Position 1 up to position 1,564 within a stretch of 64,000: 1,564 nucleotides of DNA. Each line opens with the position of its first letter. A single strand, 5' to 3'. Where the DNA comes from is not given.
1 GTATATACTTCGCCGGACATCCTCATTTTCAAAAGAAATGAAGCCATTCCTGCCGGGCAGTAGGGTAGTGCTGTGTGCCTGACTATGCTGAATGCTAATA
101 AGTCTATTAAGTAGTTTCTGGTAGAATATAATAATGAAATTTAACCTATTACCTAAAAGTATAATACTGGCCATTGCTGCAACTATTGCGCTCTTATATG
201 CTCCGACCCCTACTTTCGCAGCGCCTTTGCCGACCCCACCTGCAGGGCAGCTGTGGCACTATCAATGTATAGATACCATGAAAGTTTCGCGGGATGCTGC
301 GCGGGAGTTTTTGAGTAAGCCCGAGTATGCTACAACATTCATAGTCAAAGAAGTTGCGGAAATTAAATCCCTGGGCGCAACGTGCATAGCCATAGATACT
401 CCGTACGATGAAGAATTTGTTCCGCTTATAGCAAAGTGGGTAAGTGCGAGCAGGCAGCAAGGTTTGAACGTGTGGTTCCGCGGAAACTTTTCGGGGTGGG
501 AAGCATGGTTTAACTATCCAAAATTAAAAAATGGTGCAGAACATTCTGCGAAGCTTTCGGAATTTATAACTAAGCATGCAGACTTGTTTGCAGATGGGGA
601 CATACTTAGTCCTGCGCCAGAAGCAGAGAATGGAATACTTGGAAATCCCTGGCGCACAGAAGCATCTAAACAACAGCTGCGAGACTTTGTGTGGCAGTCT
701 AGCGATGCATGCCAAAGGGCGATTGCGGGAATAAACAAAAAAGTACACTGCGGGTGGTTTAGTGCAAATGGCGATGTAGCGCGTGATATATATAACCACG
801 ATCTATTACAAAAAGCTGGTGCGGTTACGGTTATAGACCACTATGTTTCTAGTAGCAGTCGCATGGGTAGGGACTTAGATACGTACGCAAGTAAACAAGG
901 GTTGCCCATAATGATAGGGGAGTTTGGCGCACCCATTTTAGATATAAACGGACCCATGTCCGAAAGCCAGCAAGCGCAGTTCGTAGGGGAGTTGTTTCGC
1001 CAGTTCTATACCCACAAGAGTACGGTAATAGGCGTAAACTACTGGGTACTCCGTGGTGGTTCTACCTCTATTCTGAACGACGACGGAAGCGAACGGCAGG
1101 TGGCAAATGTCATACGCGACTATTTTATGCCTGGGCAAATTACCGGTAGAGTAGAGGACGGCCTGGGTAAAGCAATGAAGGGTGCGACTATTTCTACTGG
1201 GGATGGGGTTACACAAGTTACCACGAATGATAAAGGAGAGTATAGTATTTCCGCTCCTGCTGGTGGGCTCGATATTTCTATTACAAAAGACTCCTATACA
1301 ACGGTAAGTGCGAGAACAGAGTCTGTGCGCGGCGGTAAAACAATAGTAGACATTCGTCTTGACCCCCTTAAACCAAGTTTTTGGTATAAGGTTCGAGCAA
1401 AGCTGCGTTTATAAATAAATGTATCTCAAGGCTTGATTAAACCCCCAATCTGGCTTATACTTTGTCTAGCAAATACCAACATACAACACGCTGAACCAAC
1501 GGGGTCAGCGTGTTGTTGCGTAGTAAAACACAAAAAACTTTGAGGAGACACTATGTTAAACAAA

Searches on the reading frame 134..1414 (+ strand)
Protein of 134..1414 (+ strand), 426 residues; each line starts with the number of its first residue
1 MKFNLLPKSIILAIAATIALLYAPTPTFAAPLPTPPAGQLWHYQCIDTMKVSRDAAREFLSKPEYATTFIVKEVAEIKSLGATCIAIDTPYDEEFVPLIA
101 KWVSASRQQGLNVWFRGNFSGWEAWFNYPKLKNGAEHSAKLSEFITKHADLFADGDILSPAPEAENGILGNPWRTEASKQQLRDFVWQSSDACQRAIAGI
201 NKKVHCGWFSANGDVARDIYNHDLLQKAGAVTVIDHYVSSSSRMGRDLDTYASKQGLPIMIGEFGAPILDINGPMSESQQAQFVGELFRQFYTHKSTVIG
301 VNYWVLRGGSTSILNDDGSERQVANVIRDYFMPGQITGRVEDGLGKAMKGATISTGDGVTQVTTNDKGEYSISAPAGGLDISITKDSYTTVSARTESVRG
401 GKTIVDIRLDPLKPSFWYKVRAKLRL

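Call 20: search_protein_families(library=pfam, proteins=[window:134-1414:+], max_evalue=0.1)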
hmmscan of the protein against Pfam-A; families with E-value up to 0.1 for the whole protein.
window:134-1414:+ (426 aa): 2 families
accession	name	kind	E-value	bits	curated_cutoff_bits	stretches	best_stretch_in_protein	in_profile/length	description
PF13620.12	CarboxypepD_reg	-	6.8e-09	36.4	32.3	1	335-409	1-81/82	Carboxypeptidase regulatory-like domain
PF13715.12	CarbopepD_reg_2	-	8.5e-05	22.9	32.2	1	336-408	1-75/88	CarboxypepD_reg-like domain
